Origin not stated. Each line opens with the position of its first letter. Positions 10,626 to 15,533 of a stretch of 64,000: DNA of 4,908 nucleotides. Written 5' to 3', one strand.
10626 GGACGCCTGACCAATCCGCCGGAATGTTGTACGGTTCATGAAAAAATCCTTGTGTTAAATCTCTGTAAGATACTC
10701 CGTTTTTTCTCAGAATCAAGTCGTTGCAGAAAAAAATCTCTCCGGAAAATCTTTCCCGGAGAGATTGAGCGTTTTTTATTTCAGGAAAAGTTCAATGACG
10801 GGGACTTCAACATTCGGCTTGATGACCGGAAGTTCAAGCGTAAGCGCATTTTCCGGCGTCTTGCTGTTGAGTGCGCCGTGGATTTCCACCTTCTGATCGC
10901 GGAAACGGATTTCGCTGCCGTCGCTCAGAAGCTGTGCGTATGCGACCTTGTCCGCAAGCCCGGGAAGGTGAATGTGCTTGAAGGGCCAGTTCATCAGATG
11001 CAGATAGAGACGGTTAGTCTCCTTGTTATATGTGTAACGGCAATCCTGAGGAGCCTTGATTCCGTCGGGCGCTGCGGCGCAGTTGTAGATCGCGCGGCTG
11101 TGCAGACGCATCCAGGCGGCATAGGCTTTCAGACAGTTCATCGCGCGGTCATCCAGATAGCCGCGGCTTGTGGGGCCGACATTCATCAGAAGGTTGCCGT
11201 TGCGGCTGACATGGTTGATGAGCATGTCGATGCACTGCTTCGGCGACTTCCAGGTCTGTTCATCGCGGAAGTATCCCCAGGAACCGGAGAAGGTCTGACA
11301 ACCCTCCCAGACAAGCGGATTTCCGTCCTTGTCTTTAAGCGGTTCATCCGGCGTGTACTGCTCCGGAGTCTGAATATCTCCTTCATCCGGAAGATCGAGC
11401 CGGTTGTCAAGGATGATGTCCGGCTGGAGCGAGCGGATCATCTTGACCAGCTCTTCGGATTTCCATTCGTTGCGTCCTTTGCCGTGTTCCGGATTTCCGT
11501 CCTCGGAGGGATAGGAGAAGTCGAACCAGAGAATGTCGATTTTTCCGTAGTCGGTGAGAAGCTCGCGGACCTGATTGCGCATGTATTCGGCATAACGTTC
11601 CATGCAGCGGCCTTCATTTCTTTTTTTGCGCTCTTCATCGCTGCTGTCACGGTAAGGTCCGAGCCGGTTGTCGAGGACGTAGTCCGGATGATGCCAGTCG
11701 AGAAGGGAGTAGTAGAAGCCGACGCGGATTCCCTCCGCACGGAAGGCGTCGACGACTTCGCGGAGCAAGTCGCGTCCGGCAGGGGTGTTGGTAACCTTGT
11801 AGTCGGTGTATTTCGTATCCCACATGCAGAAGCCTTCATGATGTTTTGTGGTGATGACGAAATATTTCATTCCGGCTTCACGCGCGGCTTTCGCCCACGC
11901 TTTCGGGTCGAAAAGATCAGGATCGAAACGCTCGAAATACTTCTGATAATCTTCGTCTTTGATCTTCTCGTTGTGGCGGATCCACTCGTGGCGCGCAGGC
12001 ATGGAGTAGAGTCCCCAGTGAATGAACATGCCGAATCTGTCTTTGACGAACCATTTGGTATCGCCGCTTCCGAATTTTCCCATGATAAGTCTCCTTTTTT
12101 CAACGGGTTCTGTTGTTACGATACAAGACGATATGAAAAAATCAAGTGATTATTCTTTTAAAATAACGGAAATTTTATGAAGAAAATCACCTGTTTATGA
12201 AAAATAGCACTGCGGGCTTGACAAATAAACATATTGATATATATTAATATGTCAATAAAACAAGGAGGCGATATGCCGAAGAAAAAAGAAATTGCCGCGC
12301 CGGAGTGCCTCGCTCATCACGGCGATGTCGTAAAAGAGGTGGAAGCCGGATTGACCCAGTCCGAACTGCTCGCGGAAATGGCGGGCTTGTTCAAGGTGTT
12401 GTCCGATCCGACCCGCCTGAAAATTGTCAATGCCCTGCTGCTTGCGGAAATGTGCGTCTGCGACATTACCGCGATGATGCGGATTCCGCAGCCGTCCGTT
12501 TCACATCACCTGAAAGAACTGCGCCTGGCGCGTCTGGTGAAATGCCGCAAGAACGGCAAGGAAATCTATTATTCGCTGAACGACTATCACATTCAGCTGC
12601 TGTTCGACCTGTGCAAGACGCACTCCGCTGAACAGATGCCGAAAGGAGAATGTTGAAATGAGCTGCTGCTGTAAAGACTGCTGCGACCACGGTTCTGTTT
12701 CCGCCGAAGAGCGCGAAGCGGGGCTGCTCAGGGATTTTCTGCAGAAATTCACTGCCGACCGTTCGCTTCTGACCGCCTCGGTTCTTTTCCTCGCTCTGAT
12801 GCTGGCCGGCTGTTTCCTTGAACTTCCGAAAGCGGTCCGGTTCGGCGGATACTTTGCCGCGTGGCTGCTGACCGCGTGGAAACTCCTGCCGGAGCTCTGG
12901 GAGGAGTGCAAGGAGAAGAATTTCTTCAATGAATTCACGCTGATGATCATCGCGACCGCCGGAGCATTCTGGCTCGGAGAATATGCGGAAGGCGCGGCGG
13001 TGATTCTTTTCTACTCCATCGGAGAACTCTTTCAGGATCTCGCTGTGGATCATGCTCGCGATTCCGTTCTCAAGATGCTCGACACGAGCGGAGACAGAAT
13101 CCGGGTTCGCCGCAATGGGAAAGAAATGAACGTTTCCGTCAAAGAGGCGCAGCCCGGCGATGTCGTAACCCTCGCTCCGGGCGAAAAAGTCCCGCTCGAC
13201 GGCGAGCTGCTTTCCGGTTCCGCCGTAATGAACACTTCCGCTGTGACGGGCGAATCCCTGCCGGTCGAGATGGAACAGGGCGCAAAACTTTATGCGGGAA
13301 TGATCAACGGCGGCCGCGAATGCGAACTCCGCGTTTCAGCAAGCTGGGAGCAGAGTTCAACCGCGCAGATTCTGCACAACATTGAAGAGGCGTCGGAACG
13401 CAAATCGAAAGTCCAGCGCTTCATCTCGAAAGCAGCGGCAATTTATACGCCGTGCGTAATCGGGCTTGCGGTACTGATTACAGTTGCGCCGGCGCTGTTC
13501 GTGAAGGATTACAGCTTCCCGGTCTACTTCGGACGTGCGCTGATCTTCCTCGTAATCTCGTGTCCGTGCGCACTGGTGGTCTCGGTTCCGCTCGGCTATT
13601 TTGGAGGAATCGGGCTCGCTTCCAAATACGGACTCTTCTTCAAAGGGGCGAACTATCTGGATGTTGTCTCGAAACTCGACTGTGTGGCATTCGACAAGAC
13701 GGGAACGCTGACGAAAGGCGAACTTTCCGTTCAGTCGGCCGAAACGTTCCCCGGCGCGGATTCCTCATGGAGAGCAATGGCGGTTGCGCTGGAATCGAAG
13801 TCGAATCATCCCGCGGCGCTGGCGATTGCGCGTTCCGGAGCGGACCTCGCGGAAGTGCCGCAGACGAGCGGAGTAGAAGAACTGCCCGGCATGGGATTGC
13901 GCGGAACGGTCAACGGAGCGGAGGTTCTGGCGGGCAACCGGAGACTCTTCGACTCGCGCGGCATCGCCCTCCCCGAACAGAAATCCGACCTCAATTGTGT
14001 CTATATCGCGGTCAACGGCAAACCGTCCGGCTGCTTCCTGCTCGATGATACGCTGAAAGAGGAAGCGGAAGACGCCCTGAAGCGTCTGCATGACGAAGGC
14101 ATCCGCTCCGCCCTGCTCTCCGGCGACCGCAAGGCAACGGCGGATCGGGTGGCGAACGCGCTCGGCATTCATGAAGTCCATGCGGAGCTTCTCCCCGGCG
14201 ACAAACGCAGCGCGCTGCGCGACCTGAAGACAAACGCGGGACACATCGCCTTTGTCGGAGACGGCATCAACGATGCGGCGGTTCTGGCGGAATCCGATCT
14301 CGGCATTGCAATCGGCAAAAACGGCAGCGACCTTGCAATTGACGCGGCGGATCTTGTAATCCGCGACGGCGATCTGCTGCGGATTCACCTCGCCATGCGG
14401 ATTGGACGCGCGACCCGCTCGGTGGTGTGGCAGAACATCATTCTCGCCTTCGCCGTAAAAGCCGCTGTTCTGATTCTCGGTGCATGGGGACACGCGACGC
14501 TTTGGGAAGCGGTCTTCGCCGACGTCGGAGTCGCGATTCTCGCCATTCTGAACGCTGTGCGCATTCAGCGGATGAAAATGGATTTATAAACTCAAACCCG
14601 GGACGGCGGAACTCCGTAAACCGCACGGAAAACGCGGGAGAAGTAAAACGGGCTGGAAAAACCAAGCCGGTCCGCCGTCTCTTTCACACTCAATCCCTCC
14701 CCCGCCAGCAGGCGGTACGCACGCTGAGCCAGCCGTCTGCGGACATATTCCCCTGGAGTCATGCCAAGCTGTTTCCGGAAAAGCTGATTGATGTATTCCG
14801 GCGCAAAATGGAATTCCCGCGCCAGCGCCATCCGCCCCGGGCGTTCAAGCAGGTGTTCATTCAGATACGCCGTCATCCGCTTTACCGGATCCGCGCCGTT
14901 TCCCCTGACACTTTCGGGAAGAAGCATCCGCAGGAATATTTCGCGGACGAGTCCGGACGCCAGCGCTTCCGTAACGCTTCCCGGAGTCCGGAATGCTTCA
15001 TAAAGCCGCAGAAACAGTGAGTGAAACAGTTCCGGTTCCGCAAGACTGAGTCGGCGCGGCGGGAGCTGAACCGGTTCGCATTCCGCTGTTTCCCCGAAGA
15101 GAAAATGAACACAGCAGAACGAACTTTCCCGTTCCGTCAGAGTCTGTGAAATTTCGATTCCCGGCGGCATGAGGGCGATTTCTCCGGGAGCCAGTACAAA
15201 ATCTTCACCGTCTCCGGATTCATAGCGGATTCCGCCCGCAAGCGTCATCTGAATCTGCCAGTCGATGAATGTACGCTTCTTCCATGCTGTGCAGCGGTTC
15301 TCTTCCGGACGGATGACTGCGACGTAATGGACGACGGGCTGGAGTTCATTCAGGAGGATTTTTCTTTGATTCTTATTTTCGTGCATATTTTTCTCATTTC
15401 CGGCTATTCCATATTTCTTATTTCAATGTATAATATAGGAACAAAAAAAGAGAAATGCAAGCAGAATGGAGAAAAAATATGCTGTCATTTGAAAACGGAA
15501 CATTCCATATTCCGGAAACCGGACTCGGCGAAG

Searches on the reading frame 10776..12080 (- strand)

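Call 62: search_protein_families(library=pfam, proteins=[window:10776-12080:-], max_evalue=0.001)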
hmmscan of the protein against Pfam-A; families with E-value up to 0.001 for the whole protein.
window:10776-12080:- (434 aa): 2 families
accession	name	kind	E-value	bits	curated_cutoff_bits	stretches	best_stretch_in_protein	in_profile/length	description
PF01120.23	Alpha_L_fucos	-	1.8e-92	310.9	25.2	1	9-327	28-343/345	Alpha-L-fucosidase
PF14871.12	GHL6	-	1.2e-08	35.7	35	1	58-178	1-123/132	Hypothetical glycosyl hydrolase 6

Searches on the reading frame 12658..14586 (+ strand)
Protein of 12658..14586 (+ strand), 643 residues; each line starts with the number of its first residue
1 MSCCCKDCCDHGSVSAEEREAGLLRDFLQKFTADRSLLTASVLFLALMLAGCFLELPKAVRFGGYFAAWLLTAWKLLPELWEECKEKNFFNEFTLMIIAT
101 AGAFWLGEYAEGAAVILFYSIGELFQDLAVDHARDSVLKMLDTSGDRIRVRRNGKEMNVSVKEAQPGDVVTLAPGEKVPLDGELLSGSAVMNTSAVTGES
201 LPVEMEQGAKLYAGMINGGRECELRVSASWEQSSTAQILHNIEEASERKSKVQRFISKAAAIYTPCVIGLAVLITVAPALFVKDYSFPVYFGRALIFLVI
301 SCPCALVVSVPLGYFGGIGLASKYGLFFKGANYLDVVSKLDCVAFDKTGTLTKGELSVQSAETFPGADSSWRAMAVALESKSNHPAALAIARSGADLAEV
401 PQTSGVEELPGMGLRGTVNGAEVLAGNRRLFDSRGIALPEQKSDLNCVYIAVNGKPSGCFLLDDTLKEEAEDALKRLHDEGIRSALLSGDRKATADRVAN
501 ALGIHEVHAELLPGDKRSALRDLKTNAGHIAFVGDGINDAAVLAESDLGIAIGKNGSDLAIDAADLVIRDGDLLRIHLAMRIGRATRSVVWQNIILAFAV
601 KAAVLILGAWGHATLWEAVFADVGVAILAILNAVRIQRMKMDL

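Call 37: search_protein_families(library=pfam, proteins=[window:12658-14586:+], max_evalue=0.001)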
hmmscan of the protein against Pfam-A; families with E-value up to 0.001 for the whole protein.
window:12658-14586:+ (643 aa): 3 families
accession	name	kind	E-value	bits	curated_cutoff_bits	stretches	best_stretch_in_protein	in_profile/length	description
PF00122.25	E1-E2_ATPase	-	2.2e-42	145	28.1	1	147-322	6-179/181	E1-E2 ATPase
PF00702.32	Hydrolase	-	6.9e-29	102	26.4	1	341-546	2-190/191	haloacid dehalogenase-like hydrolase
PF08282.18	Hydrolase_3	-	1.7e-05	25.1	20.9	0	521-569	197-244/255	haloacid dehalogenase-like hydrolase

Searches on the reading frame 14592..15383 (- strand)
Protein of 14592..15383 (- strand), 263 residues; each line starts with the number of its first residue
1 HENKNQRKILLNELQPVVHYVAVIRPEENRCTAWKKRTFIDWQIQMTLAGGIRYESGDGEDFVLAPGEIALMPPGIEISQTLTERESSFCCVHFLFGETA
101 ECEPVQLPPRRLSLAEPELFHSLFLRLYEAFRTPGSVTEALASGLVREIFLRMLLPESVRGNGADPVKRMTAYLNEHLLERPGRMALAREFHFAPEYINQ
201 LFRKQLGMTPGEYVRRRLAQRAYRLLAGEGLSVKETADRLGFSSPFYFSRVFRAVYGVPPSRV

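Call 15: search_protein_families(library=pfam, proteins=[window:14592-15383:-], max_evalue=0.01)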
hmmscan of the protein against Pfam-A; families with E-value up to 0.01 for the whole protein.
window:14592-15383:- (263 aa): 4 families
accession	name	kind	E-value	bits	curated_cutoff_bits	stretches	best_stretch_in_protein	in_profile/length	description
PF12833.13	HTH_18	-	1.3e-20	73.9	33.6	1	187-262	1-76/80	Helix-turn-helix domain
PF00165.29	HTH_AraC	-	1e-13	51.4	26.6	2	229-261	7-38/42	Bacterial regulatory helix-turn-helix proteins, AraC family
PF14525.12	AraC_binding_2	-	0.0043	17.2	27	1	43-135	57-151/173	AraC-binding-like domain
PF02311.25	AraC_binding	-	0.009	16.2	21.1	0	38-79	20-60/135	AraC-like ligand binding domain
